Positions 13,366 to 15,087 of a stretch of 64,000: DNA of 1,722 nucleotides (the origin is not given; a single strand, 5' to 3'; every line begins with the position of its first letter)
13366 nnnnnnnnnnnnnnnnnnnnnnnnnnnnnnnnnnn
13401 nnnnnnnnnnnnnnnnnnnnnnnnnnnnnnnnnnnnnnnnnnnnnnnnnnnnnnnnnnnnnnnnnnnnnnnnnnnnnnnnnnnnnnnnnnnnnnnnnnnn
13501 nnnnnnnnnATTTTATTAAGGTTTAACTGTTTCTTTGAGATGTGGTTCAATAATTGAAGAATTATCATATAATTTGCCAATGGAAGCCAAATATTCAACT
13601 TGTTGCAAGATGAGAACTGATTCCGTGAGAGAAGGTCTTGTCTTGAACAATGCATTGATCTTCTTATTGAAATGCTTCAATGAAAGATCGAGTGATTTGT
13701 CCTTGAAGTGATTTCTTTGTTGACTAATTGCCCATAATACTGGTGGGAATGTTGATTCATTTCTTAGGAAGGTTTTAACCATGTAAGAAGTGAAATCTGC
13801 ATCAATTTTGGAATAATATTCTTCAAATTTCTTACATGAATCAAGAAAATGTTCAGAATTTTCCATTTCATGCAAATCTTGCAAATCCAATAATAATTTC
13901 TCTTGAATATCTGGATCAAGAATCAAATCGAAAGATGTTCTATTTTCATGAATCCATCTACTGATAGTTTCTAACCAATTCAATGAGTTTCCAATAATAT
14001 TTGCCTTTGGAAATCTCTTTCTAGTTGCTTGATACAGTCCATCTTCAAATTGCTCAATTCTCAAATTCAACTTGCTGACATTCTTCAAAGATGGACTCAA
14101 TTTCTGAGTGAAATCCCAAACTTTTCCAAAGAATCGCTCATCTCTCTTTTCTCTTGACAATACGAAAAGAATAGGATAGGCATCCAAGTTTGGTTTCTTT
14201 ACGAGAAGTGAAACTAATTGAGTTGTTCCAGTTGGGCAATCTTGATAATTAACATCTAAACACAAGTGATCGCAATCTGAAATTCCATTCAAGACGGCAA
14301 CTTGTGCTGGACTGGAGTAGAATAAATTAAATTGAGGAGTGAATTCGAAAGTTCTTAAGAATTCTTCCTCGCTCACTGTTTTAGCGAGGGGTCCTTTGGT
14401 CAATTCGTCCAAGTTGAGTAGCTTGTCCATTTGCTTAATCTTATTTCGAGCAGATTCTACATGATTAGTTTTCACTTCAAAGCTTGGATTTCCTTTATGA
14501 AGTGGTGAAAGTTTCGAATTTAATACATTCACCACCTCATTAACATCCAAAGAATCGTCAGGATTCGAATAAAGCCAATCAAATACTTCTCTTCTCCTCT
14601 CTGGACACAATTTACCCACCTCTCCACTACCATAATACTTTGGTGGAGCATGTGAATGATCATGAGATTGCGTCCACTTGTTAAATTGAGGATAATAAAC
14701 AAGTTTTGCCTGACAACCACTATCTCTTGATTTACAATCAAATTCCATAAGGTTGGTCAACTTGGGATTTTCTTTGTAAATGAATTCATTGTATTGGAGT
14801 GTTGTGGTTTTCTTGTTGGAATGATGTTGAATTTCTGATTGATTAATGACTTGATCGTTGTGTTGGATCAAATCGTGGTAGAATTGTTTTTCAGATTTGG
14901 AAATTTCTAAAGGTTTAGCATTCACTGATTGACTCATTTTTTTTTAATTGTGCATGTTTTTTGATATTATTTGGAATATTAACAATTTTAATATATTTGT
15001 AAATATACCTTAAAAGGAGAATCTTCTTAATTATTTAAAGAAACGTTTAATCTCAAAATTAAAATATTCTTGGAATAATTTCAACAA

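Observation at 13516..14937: Mutator-like (MULE/FAR1-like) transposase-related gene with FLYWCH/WRKY-type zinc finger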

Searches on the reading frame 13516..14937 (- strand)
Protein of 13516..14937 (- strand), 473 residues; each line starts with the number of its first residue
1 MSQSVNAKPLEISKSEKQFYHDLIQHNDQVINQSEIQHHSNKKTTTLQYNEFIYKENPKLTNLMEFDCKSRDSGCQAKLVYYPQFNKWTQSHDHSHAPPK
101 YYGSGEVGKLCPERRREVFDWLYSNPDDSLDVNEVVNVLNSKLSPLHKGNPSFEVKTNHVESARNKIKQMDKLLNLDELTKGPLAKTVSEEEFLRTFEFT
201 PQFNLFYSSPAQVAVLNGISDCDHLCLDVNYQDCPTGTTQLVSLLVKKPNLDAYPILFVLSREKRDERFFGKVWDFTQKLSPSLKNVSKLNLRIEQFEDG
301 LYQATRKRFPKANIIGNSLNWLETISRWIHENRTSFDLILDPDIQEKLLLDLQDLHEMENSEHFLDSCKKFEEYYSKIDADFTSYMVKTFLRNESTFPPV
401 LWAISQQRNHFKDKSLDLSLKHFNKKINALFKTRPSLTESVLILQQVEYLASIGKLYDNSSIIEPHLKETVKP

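Call 3: search_protein_families(library=pfam, proteins=[window:13516-14937:-], max_evalue=10)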
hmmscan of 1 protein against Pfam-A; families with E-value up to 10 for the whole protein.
window:13516-14937:- (473 aa): 3 families
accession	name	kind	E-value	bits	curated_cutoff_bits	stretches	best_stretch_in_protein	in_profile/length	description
PF25060.1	ARM_TT21_2nd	-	0.00042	20.3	27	1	373-451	171-235/270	Tetratricopeptide repeat protein 21 second ARM domain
PF04500.22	FLYWCH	-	0.037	14.6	23.6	1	39-96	3-62/62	FLYWCH zinc finger domain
PF04669.19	PBDC1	-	0.52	10.7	28.5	1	284-314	20-50/126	PBDC1 protein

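Call 4: search_solved_structures(query=window:13516-14937:-, max_evalue=10)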
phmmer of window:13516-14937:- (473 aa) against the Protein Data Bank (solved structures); distinct sequences matched with E-value up to 10: 0.

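Call 5: find_homologous_proteins(query=window:13516-14937:-, max_evalue=0.001)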
Query window:13516-14937:-: 5556 candidates shared short words with the query, none scored E <= 0.001.

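Call 16: predict_structure(protein=window:13516-14937:-)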
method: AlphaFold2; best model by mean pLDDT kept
length: 473 residues; sequences in the alignment: 1
mean_pLDDT: 34.8   pTM: 0.19
mean pLDDT of the five models: 34.8, 30.5, 29.9, 29.1, 28.4
residues with pLDDT >= 90: 0; 70-90: 0; 50-70: 0; < 50: 473
segments of 3 or more residues with pLDDT < 50: 1-473
pLDDT, mean of each block of 10 residues (from residue 1): 27 34 36 33 32 35 41 40 37 36 33 39 40 44 41 36 31 31 31 30 23 26 28 32 29 29 32 36 31 31 30 31 39 34 42 42 40 37 36 35 36 36 41 41 38 36 37 31
secondary structure, 60 per line:
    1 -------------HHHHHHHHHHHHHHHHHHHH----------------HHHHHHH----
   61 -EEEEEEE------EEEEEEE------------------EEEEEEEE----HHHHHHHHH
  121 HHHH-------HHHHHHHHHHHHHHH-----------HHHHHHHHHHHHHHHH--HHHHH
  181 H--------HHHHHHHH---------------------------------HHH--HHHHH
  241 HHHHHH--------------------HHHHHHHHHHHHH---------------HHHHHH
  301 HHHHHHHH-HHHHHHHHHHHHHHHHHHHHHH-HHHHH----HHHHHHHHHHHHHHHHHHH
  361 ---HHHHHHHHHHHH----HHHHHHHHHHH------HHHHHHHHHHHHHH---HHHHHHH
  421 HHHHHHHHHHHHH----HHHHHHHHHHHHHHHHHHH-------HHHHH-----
elements in order: H14-33 H50-56 E62-68 E75-81 E100-107 H112-124 H132-146 H158-173 H176-181 H190-197 H236-246 H267-279 H295-308 H310-331 H333-337 H342-360 H364-375 H380-390 H397-410 H414-433 H438-456 H464-468

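Call 17: search_protein_representatives(protein=window:13516-14937:-)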
Query: 473 residues. Proteins with E-value up to 0.001 (for the whole library): 40; up to 1e-10: 27; up to 1e-30: 5. The best 40 are listed.
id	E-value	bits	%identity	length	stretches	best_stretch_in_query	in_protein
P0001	2.0e-140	485.2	98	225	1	1-216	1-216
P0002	2.8e-34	135.3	26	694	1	25-448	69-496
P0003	1.8e-33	132.7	26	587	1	24-452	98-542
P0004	1.1e-31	126.8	29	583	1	74-450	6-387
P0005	4.5e-31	124.8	26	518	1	35-448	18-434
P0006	6.5e-29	117.6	28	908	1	39-447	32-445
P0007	1.1e-27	113.6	27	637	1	24-452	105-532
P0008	8.9e-27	110.6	25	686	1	26-463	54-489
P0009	4.4e-26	108.3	26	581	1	71-447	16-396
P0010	2.7e-21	92.5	28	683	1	30-448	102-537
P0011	3.5e-20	88.8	32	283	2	170-333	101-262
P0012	9.5e-19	84.1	26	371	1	57-316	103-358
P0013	1.2e-18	83.8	29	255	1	151-357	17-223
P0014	7.2e-18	81.2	26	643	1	72-463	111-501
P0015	2.2e-17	79.6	23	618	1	66-448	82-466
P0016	1.3e-16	77.1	22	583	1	41-449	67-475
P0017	4.4e-16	75.3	26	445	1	105-431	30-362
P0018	5.1e-16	75.1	27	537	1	134-448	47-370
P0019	2.1e-15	73.1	24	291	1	38-293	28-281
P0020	2.9e-15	72.6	25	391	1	41-336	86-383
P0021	4.1e-15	72.1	28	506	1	121-451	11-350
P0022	7.9e-14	67.9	25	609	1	93-460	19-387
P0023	1.0e-13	67.5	28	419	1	209-451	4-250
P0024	7.3e-13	64.7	24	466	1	70-454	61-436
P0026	7.3e-12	61.4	22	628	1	62-462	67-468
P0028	2.1e-10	56.7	22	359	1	99-325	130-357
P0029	8.8e-10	54.6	31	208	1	27-183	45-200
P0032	5.2e-06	42.1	25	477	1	209-441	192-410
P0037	1.1e-04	37.7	27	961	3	138-318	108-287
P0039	1.9e-04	37.0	25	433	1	218-430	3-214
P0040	7.4e-04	35.0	27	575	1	227-441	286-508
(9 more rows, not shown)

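Call 20: search_protein_families(library=pfam, alignment_id=A1, max_evalue=0.01)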
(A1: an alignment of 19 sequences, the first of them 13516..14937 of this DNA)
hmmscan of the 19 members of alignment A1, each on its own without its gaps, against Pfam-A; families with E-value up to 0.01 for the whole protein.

A. member 1, window:13516-14937:- (473 aa): 1 family
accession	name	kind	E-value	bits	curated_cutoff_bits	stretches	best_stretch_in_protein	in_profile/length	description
PF25060.1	ARM_TT21_2nd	-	0.00042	20.3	27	1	373-451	171-235/270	Tetratricopeptide repeat protein 21 second ARM domain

B. families by the number of members that match (of 19 scanned): 6 families
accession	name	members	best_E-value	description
PF10551.15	MULE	17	9.9e-13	MULE transposase domain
PF04500.22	FLYWCH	9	1.5e-08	FLYWCH zinc finger domain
PF01610.23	DDE_Tnp_ISL3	2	2.6e-06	Transposase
PF21056.3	ZSWIM1-3_RNaseH-like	1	5.5e-05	Zinc finger SWIM domain-containing protein 1/3, RNaseH-like domain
PF25060.1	ARM_TT21_2nd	1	0.00042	Tetratricopeptide repeat protein 21 second ARM domain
PF07160.18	SKA1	1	0.0049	Spindle and kinetochore-associated protein 1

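Call 22: find_encoding_contigs(protein=window:13516-14937:-, flank=10000, max_places=6)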
Protein window:13516-14937:- (473 aa): no gene with exactly this product is on record in the collection.

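Call 23: find_encoding_contigs(protein=P0001, flank=10000, max_places=6)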
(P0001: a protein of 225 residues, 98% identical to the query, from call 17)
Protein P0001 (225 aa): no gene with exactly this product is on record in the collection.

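Call 24: list_cluster_members(proteins=[P0001, P0002, P0003, P0004, P0005, P0006, P0007, P0008, P0009, P0010])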
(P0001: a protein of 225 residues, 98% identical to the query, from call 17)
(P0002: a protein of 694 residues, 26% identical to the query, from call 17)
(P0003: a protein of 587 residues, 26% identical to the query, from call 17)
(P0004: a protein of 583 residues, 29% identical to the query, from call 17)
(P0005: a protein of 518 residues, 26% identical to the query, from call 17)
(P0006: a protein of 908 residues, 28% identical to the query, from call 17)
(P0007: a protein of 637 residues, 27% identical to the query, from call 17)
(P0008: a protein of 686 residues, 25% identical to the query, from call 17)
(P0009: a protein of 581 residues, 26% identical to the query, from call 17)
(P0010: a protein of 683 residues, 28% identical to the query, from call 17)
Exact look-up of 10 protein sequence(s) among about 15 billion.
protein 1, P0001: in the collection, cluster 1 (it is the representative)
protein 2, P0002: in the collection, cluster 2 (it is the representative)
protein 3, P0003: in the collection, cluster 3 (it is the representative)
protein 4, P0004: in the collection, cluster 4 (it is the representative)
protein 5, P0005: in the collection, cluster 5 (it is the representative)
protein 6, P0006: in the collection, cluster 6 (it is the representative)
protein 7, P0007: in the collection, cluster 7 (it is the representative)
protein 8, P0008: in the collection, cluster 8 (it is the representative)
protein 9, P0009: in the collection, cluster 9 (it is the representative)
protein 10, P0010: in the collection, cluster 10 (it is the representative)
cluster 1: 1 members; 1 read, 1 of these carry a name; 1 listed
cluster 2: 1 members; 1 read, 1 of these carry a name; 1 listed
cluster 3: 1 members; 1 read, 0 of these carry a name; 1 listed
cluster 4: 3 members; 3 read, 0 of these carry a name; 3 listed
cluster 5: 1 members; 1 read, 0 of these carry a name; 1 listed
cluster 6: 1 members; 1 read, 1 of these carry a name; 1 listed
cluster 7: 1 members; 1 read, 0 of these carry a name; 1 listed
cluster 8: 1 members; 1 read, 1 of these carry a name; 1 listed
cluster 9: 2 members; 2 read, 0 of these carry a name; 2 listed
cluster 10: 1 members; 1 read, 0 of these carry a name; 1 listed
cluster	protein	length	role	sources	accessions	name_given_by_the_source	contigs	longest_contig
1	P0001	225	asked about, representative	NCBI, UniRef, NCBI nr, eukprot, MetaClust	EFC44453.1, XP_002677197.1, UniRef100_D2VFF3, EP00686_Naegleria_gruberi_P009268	predicted protein [Naegleria gruberi] | Predicted protein n=1 Tax=Naegleria gruberi TaxID=5762 RepID=D2VFF3_NAEGR | uncharacterized protein NAEGRDRAFT_67606 [Naegleria gruberi]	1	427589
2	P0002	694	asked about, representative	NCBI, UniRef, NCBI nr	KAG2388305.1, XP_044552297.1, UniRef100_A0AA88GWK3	hypothetical protein C9374_000469 [Naegleria lovaniensis] | MULE transposase domain-containing protein n=1 Tax=Naegleria lovaniensis TaxID=51637 ... | uncharacterized protein C9374_000469 [Naegleria lovaniensis]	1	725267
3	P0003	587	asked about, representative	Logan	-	-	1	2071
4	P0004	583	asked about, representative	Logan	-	-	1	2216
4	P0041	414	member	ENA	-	-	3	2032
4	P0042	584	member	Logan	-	-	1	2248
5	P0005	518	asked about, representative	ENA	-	-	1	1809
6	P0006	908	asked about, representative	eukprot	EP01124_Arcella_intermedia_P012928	TRINITY_DN1932_c0_g1_i1.p1 TRINITY_DN1932_c0_g1~~TRINITY_DN1932_c0_g1_i1.p1 ORF ...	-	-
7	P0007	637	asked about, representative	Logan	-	-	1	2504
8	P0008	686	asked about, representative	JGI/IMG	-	hypothetical protein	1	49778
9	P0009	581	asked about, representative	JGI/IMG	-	-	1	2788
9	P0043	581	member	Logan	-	-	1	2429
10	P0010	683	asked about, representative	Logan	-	-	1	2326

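Call 25: list_cluster_members(proteins=[P0011, P0012, P0013, P0014, P0015, P0016, P0017, P0018, P0019, P0020])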
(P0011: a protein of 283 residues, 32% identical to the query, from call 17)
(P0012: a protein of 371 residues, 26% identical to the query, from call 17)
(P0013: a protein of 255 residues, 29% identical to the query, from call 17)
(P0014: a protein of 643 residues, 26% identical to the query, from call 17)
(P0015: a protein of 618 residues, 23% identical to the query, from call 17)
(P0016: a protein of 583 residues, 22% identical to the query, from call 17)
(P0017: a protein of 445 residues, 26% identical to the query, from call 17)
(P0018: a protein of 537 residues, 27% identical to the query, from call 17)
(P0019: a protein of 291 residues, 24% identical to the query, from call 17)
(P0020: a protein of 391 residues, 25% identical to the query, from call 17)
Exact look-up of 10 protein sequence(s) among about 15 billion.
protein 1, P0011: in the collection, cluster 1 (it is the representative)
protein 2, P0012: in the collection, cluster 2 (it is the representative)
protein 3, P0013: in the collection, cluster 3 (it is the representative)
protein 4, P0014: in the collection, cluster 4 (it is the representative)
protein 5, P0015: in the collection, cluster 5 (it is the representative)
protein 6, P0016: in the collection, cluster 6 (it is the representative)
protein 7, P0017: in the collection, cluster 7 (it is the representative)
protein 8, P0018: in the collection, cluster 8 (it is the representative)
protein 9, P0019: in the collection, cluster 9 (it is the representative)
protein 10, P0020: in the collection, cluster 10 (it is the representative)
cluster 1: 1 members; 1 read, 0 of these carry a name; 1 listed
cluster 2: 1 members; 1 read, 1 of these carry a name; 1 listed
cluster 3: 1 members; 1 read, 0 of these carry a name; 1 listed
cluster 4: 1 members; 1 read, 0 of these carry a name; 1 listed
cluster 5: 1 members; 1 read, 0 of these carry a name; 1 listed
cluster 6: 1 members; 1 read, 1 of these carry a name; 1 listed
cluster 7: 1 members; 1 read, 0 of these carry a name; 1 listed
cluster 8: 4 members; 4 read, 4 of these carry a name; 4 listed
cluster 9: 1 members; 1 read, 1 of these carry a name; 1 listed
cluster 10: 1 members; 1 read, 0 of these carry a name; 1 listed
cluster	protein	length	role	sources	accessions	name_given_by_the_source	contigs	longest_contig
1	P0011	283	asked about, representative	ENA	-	-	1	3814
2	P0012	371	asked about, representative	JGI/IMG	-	hypothetical protein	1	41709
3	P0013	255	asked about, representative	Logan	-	-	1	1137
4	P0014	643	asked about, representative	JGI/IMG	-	-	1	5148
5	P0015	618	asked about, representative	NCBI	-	-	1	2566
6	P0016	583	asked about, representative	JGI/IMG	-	hypothetical protein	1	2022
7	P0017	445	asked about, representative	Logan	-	-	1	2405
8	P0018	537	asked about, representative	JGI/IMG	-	hypothetical protein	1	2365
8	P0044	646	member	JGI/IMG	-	hypothetical protein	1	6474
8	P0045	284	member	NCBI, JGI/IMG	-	hypothetical protein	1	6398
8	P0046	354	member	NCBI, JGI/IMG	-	hypothetical protein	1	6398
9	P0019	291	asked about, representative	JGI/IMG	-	hypothetical protein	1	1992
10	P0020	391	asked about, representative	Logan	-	-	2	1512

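Call 27: find_encoding_contigs(protein=P0002, flank=10000, max_places=6)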
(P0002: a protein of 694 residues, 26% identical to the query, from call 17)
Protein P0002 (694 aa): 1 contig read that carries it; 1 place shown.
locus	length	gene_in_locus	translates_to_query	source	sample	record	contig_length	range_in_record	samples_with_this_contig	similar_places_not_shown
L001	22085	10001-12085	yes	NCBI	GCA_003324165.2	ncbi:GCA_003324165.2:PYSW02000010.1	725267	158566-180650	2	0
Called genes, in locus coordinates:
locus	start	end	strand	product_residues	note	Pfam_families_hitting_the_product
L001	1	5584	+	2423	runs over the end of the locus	PF00270:DEAD, PF04851:ResIII, PF26076:WHD_DDX60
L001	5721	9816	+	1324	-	PF13431:TPR_17 (faint), PF01504:PIP5K, PF00515:TPR_1 (faint), PF07719:TPR_2 (faint), PF13174:TPR_6 (faint), PF13181:TPR_8 (faint), PF13414:TPR_11 (faint), PF13424:TPR_12 (faint), +1 more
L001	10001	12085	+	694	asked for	PF10551:MULE (weak)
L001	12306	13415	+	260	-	PF24521:Ank_KRIT1 (weak), PF12796:Ank_2, PF13606:Ank_3 (faint), PF13637:Ank_4, PF00023:Ank (weak), PF13637:Ank_4, PF13857:Ank_5, PF12796:Ank_2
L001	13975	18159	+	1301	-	PF10162:G8, PF24606:CEMIP_beta-hel, PF07452:CHRD (faint), PF24605:CEMIP_X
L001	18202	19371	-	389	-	-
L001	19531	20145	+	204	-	PF14622:Ribonucleas_3_3, PF00636:Ribonuclease_3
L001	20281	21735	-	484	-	PF00009:GTP_EFTU, PF03143:GTP_EFTU_D3, PF22594:GTP-eEF1A_C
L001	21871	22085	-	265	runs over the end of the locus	-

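Call 37: find_homologous_proteins(query=A1, max_evalue=0.00001)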
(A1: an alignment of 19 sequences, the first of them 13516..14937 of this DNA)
Query A1 (19 sequences) (473 aa, profile of the alignment): 1 proteins with E <= 0.00001 among 8000 candidates.
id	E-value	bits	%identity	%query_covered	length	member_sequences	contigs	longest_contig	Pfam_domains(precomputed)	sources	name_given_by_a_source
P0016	2.4e-183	629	22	86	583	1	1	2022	PF10551.16,PF04500.23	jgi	jgi:hypothetical protein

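Call 40: search_solved_structures(query=A2, max_evalue=1)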
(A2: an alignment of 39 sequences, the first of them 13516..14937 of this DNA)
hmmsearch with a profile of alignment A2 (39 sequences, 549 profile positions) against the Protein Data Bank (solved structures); distinct sequences matched with E-value up to 1: 4.
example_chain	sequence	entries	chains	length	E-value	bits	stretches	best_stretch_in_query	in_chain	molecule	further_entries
23fj_S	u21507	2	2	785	0.14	14.4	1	406-496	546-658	Snf5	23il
8a3w_Q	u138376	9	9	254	0.3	13.3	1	409-521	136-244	Putative 60S ribosomal protein L19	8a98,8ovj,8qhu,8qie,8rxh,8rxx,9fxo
5nd8_v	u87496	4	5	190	0.38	12.9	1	384-437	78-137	Ribosome hibernation promotion factor | Ribosome hibernation promoting factor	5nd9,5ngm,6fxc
2rpr_A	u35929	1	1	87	0.71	12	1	21-74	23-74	FLYWCH-type zinc finger-containing protein 1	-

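Call 41: search_protein_families(library=pfam, proteins=[P0002, P0003, P0005, P0016, P0020, P0040], max_evalue=0.01)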
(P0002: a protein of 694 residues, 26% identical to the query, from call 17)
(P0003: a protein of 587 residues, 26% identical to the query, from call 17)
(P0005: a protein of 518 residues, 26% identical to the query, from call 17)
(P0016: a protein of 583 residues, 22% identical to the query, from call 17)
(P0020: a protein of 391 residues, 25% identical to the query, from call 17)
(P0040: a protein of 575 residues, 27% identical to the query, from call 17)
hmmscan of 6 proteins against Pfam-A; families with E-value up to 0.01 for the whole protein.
P0002 (694 aa): 2 families
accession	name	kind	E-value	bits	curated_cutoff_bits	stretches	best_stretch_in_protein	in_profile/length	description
PF10551.15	MULE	-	2.4e-07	31.6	27.6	1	268-366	2-98/99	MULE transposase domain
PF04500.22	FLYWCH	-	3.9e-05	24.2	23.6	1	86-124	7-45/62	FLYWCH zinc finger domain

P0003 (587 aa): 1 family
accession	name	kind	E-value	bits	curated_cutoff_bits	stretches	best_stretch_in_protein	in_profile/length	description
PF10551.15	MULE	-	7.5e-07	29.9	27.6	1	350-406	41-98/99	MULE transposase domain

P0005 (518 aa): 2 families
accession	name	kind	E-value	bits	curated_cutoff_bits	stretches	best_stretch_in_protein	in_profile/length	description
PF04500.22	FLYWCH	-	1.5e-08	35.1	23.6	1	27-79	9-62/62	FLYWCH zinc finger domain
PF10551.15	MULE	-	1.6e-06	28.9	27.6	1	206-303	2-98/99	MULE transposase domain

P0016 (583 aa): 2 families
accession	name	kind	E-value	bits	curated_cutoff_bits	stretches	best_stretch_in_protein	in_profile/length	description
PF10551.15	MULE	-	7.5e-09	36.4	27.6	1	247-343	3-98/99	MULE transposase domain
PF04500.22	FLYWCH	-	2.1e-07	31.4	23.6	1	69-123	7-62/62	FLYWCH zinc finger domain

P0020 (391 aa): 1 family
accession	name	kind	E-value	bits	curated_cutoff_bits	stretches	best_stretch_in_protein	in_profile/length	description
PF10551.15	MULE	-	2e-10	41.4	27.6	1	274-371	2-98/99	MULE transposase domain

P0040 (575 aa): 2 families
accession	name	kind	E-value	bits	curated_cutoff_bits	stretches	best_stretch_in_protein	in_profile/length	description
PF10551.15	MULE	-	3.7e-11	43.8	27.6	1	285-381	3-98/99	MULE transposase domain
PF00872.24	Transposase_mut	-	8e-05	22.1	21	1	350-474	228-344/379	Transposase, Mutator family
